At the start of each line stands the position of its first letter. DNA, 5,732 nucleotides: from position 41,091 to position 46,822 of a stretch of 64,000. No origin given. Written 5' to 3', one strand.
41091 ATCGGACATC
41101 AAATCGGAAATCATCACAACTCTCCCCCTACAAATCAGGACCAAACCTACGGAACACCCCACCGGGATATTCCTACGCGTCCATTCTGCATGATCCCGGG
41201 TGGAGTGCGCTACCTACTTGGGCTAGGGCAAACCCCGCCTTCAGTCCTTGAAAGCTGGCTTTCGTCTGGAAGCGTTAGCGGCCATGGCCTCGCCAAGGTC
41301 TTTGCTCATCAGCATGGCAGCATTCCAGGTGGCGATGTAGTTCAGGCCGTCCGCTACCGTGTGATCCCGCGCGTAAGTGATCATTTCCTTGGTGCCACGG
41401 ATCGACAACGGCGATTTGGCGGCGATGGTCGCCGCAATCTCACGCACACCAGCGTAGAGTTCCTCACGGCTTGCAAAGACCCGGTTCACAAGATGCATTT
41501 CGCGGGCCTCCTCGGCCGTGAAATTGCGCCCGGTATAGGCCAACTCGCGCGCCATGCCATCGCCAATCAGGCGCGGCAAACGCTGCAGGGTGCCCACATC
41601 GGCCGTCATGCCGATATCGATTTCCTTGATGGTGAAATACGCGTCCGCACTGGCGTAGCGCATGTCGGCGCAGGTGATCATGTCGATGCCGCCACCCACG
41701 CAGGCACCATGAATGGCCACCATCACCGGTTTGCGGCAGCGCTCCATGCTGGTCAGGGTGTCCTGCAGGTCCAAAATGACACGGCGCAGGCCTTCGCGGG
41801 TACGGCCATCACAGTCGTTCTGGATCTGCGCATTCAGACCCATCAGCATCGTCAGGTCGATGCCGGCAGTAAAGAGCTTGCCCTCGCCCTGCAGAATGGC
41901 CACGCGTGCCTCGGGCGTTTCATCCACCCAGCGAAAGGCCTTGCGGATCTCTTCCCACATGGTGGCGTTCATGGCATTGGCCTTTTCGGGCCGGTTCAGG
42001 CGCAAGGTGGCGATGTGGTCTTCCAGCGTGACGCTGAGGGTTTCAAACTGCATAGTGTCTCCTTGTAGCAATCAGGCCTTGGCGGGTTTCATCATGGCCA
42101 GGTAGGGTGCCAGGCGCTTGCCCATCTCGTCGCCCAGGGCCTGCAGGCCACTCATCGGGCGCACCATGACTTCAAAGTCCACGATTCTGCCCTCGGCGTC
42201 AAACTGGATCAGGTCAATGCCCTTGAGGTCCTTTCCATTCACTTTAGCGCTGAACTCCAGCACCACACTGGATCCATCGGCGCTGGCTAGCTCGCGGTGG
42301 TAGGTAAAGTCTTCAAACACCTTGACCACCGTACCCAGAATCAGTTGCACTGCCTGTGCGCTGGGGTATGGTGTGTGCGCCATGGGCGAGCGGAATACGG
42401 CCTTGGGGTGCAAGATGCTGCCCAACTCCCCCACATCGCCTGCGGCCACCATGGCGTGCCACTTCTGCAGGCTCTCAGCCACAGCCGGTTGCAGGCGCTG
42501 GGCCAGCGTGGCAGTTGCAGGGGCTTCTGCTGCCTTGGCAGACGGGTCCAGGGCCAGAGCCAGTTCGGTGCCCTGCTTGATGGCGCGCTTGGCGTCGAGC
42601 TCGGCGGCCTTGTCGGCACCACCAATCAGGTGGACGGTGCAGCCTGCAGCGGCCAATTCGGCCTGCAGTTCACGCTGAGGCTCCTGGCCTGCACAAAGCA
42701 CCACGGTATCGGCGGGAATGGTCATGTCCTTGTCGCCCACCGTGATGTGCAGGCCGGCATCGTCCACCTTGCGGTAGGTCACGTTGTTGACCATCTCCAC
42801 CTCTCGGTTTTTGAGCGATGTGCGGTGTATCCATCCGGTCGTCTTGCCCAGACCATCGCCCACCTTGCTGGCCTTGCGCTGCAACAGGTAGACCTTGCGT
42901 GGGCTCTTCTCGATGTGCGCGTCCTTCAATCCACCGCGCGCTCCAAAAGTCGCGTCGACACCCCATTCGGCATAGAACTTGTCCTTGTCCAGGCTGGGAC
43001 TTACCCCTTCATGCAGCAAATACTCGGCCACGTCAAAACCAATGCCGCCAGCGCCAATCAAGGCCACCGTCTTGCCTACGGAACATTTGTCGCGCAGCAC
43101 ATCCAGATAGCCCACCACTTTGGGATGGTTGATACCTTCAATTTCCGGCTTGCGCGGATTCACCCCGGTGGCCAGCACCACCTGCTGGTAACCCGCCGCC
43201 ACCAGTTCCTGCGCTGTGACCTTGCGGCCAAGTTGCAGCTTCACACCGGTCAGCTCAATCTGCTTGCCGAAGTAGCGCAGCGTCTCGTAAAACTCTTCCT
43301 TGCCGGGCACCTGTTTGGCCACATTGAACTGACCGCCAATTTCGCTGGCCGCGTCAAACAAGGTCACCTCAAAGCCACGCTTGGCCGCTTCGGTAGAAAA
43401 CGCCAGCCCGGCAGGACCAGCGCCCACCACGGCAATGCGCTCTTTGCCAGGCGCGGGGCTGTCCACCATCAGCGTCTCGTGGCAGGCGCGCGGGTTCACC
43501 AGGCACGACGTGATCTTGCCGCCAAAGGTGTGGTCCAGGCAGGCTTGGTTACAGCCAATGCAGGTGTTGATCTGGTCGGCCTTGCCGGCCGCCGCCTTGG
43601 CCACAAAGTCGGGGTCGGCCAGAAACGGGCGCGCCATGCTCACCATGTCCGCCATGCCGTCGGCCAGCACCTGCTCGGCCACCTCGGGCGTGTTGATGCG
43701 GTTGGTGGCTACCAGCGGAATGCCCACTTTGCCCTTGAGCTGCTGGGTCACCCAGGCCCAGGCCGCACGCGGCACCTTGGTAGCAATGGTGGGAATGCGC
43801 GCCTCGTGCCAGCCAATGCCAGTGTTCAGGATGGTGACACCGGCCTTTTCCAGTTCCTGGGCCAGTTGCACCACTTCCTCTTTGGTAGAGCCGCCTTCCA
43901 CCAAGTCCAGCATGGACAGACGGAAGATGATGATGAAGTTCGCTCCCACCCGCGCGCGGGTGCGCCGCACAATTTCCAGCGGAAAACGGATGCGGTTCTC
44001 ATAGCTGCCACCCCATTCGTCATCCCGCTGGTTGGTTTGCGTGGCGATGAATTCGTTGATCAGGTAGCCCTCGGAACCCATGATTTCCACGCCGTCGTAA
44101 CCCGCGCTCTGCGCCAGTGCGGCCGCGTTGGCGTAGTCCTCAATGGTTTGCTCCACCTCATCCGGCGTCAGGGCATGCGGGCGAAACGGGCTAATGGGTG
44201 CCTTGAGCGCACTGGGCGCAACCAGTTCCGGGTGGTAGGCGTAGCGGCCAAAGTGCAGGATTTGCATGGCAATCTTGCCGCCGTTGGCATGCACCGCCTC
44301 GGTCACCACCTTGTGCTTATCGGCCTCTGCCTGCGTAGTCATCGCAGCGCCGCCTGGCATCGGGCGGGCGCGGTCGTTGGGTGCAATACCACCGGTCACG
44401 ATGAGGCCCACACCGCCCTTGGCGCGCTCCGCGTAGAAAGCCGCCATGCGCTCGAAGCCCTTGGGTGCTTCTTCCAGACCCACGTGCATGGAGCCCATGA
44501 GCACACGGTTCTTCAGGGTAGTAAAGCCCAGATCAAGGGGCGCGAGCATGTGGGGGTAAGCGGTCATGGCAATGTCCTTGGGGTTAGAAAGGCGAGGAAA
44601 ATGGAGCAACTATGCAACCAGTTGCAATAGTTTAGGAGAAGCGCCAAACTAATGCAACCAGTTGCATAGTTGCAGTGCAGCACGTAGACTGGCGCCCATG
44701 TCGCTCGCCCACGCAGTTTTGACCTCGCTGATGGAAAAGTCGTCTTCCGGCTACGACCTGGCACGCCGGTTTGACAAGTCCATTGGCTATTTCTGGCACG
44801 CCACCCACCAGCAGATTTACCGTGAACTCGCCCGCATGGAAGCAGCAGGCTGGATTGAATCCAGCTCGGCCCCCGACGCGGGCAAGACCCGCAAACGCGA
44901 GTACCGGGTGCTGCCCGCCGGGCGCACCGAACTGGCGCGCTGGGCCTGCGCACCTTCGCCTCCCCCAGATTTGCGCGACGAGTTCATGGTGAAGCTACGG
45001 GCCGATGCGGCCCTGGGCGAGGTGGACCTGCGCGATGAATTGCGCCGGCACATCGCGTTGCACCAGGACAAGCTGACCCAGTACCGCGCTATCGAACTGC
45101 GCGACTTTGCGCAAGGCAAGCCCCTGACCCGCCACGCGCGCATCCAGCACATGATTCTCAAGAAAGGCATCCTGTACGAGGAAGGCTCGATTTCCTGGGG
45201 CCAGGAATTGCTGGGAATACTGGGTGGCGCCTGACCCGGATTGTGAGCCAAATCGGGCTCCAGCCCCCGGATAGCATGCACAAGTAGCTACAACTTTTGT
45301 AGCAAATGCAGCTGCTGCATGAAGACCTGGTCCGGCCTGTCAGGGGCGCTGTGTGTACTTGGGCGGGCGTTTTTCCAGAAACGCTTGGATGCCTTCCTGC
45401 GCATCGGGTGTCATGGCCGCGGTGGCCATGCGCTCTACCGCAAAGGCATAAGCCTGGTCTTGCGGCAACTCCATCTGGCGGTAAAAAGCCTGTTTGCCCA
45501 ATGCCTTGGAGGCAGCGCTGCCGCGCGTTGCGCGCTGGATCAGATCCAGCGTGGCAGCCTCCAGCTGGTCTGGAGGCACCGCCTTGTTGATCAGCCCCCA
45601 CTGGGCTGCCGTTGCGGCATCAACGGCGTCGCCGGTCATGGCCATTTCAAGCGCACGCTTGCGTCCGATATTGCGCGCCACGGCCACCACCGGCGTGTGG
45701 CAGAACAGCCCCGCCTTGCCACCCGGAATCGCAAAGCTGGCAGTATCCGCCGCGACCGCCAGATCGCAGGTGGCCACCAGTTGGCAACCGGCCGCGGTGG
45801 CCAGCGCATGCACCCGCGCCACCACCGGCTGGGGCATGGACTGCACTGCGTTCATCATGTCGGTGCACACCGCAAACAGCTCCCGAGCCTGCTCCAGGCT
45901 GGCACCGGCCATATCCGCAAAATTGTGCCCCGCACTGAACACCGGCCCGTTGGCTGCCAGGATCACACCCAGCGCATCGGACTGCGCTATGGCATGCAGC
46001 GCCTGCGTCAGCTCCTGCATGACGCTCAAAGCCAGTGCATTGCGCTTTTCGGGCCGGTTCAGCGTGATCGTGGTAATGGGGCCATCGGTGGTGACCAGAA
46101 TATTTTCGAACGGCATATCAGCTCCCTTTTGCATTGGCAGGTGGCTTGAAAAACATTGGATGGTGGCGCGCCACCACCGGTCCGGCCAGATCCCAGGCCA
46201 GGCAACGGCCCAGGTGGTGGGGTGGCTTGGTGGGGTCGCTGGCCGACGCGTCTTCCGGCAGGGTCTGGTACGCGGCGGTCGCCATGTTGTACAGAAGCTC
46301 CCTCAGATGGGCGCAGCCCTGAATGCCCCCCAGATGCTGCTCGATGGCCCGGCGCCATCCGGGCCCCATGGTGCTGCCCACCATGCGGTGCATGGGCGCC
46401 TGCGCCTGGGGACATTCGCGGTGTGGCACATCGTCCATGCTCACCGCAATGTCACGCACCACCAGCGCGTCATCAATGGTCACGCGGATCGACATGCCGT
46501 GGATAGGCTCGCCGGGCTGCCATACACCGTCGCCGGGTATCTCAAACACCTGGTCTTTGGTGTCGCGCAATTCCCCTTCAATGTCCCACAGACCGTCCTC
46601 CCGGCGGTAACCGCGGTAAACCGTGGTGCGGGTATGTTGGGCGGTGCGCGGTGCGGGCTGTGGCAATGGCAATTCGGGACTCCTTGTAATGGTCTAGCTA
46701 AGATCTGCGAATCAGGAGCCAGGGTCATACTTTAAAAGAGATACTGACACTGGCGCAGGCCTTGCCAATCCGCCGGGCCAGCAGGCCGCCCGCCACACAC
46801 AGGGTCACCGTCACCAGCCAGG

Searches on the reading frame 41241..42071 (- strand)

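Call 3: search_protein_families(library=pfam, proteins=[window:41241-42071:-], max_evalue=0.01)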
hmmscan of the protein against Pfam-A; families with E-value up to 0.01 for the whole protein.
window:41241-42071:- (276 aa): 2 families
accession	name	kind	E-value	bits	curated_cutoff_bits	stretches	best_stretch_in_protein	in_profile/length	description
PF00378.25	ECH_1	-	3.1e-46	158.2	27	1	18-276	4-250/251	Enoyl-CoA hydratase/isomerase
PF16113.10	ECH_2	-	9.2e-30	104.7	27.2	1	21-202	2-175/335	Enoyl-CoA hydratase/isomerase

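Call 4: search_protein_families(library=ncbifam, proteins=[window:41241-42071:-], max_evalue=0.01)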
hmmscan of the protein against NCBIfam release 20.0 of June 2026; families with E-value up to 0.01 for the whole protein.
window:41241-42071:- (276 aa): 71 families (the best 25 are shown)
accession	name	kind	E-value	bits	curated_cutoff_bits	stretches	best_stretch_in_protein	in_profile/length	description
NF004794.0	PRK06142.1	equivalog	1.2e-122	408.8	308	1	7-276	3-272/273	crotonase/enoyl-CoA hydratase family protein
NF051848.1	EnCoAHydtEchA19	equivalog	3.6e-53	180.8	400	1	13-275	3-256/258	enoyl-CoA hydratase EchA19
NF005699.0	PRK07509.1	equivalog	4.2e-51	174.2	249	1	9-276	3-263/267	crotonase/enoyl-CoA hydratase family protein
NF005803.0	PRK07658.1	equivalog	8.9e-48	162.9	313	1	10-276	2-256/257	enoyl-CoA hydratase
NF005073.0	PRK06495.1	subfamily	8e-46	156.4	296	1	9-276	3-256/257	enoyl-CoA hydratase/isomerase family protein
NF004781.0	PRK06127.1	subfamily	1.1e-45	156.4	291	1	8-275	9-267/269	enoyl-CoA hydratase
NF005126.0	PRK06563.1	subfamily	4.8e-45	154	261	1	7-275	4-261/263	crotonase/enoyl-CoA hydratase family protein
NF004857.0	PRK06210.1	equivalog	5.3e-45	154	341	1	6-275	4-273/275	enoyl-CoA hydratase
NF005802.0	PRK07657.1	equivalog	9.9e-45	153.1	363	1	15-275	9-258/260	enoyl-CoA hydratase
NF004475.0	PRK05809.1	subfamily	5.8e-43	147.2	394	1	7-276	1-259/260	short-chain-enoyl-CoA hydratase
NF006100.0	PRK08252.1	subfamily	3.3e-42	144.9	282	1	11-274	4-251/254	crotonase/enoyl-CoA hydratase family protein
NF006107.0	PRK08258.1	equivalog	1.1e-41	143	330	1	6-275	13-275/277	enoyl-CoA hydratase family protein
NF006109.0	PRK08260.1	subfamily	1.6e-40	139.2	320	1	7-275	1-276/296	enoyl-CoA hydratase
NF005864.0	PRK07799.1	equivalog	2.6e-40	138.3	316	1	10-275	8-264/266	crotonase/enoyl-CoA hydratase family protein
NF004840.0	PRK06190.1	equivalog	2.8e-40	138.6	253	1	10-264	4-245/260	enoyl-CoA hydratase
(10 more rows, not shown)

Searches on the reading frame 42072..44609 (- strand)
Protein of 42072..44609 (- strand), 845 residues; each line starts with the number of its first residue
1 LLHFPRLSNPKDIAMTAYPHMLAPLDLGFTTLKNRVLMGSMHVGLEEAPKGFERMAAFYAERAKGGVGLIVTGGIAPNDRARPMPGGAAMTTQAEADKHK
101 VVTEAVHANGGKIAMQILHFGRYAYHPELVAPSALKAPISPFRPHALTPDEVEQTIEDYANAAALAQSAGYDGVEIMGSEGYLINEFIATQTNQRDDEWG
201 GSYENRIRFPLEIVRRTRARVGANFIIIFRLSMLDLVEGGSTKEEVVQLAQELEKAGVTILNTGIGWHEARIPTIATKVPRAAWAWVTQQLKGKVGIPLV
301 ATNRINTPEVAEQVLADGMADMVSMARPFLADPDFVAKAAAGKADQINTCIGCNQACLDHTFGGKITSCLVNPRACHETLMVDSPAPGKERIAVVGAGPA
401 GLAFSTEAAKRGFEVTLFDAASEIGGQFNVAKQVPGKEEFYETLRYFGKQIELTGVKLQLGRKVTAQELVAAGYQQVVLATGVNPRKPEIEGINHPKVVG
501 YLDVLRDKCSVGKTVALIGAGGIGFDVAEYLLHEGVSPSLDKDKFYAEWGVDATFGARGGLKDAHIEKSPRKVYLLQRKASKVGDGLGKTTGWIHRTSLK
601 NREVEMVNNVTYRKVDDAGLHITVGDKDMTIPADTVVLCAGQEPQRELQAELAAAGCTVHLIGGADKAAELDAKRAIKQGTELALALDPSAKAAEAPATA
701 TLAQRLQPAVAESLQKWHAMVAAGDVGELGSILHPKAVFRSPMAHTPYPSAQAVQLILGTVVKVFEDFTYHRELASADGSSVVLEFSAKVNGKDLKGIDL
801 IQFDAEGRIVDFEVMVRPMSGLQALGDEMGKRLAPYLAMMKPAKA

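Call 3: search_protein_families(library=pfam, proteins=[window:42072-44609:-], max_evalue=0.01)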
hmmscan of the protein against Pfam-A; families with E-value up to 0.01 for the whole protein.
window:42072-44609:- (845 aa): 12 families
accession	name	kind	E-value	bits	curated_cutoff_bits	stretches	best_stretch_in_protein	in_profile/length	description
PF00724.26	Oxidored_FMN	-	2e-88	297.4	27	1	22-345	3-341/342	NADH:flavin oxidoreductase / NADH oxidase family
PF07992.20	Pyr_redox_2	-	5.1e-25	88.9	26.1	1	391-659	2-251/291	Pyridine nucleotide-disulphide oxidoreductase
PF13450.12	NAD_binding_8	-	3e-09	37.5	21.9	1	394-429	1-36/68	NAD(P)-binding Rossmann-like domain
PF12680.13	SnoaL_2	-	2e-07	32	27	1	715-811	2-101/102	SnoaL-like domain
PF13738.12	Pyr_redox_3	-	8.5e-07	28.9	30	0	394-419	2-28/305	Pyridine nucleotide-disulphide oxidoreductase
PF03486.20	HI0933_like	-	3.5e-06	27.1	50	1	391-430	2-41/244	HI0933-like protein Rossmann domain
PF00070.33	Pyr_redox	-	0.0002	22.3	22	0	391-428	1-38/82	Pyridine nucleotide-disulphide oxidoreductase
PF01266.30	DAO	-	0.00036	20.6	27.9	1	391-426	1-37/353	FAD dependent oxidoreductase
PF12831.13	FAD_oxidored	-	0.00049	19.9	27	1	392-428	2-38/416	FAD dependent oxidoreductase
PF00890.30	FAD_binding_2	-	0.00064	19.5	20.4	1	392-429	2-39/414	FAD binding domain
PF01207.24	Dus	-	0.00097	18.8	20.4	1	241-345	135-236/311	Dihydrouridine synthase (Dus)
PF01494.25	FAD_binding_3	-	0.0066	16.2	22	0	392-421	4-33/349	FAD binding domain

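Call 4: search_protein_families(library=ncbifam, proteins=[window:42072-44609:-], max_evalue=0.01)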
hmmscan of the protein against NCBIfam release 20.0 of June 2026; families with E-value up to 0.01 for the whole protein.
window:42072-44609:- (845 aa): 70 families (the best 25 are shown)
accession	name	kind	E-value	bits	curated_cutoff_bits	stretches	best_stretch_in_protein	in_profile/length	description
TIGR03997.1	mycofact_OYE_2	equivalog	2.8e-123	412.6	793.15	1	20-687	1-645/645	mycofactocin system FadH/OYE family oxidoreductase 2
NF041087.1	bile_acid_BaiCD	equivalog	5.5e-116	388.2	825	2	18-535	1-526/642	bile acid Fe-S flavoenzyme BaiCD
NF045599.1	bili_reduct_long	exception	6.4e-113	378.2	750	2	22-536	2-528/641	bilirubin reductase, long form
NF045592.1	bili_reduct_N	equivalog_domain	4.9e-61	206.9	425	1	21-372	2-363/363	bilirubin reductase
TIGR03996.1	mycofact_OYE_1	hypoth_equivalog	8e-54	183.2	627.9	1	31-540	12-528/633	mycofactocin system FadH/OYE family oxidoreductase 1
NF006101.0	PRK08255.1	equivalog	3e-51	174.4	1078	1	16-343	394-734/768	bifunctional salicylyl-CoA 5-hydroxylase/oxidoreductase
NF010047.0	PRK13523.1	equivalog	6.7e-49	166.7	431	1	27-349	11-330/339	NADPH dehydrogenase NamA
NF007899.0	PRK10605.1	subfamily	1.8e-37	129.4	403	1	20-339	5-337/365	N-ethylmaleimide reductase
NF009410.0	PRK12771.1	subfamily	2.7e-16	59.3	516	1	352-529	100-285/566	NAD(P)-binding protein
TIGR03315.1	Se_ygfK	equivalog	3.3e-14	51.3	835.3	1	387-529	535-683/1012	putative selenate reductase subunit YgfK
TIGR01316.1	gltA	equivalog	4.1e-13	48.9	471.75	1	386-645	130-388/449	NADPH-dependent glutamate synthase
NF010590.0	PRK13984.1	equivalog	3.8e-12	45.1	946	1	387-529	286-440/611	putative oxidoreductase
NF009414.0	PRK12778.1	equivalog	1.3e-10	40.3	1103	1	389-499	431-544/752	bifunctional dihydroorotate dehydrogenase B NAD binding subunit/NADPH-dependent glutamate synthase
NF009454.0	PRK12814.1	equivalog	6.2e-10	38.1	916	1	384-528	189-339/657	putative NADPH-dependent glutamate synthase small subunit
NF009409.0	PRK12770.1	subfamily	1.2e-09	37.7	343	1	385-535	14-196/360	putative glutamate synthase subunit beta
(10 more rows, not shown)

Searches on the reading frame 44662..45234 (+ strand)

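Call 3: search_protein_families(library=pfam, proteins=[window:44662-45234:+], max_evalue=0.01)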
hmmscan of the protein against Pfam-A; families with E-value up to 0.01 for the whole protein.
window:44662-45234:+ (190 aa): 2 families
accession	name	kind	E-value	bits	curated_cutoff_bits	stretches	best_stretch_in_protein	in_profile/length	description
PF10400.15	Vir_act_alpha_C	-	6.4e-21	75.3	22.4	1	104-187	1-77/78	Virulence activator alpha C-term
PF03551.20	PadR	-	4.2e-12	46.3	27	1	19-92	1-74/75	Transcriptional regulator PadR-like family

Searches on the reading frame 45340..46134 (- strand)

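Call 3: search_protein_families(library=pfam, proteins=[window:45340-46134:-], max_evalue=0.01)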
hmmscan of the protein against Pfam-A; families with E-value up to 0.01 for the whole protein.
window:45340-46134:- (264 aa): 2 families
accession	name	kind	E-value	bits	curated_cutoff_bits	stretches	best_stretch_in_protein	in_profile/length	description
PF00378.25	ECH_1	-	3.7e-53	180.9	27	1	19-263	5-251/251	Enoyl-CoA hydratase/isomerase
PF16113.10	ECH_2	-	1.3e-23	84.5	27.2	1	21-238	2-224/335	Enoyl-CoA hydratase/isomerase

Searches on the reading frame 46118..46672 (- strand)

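Call 67: search_protein_families(library=pfam, proteins=[window:46118-46672:-], max_evalue=0.0001)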
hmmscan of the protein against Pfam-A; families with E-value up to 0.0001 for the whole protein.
window:46118-46672:- (184 aa): 1 family
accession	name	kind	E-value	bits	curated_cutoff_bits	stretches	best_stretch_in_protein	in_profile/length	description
PF11136.13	DUF2889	-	6.5e-42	143.1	25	1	13-136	1-123/123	Protein of unknown function (DUF2889)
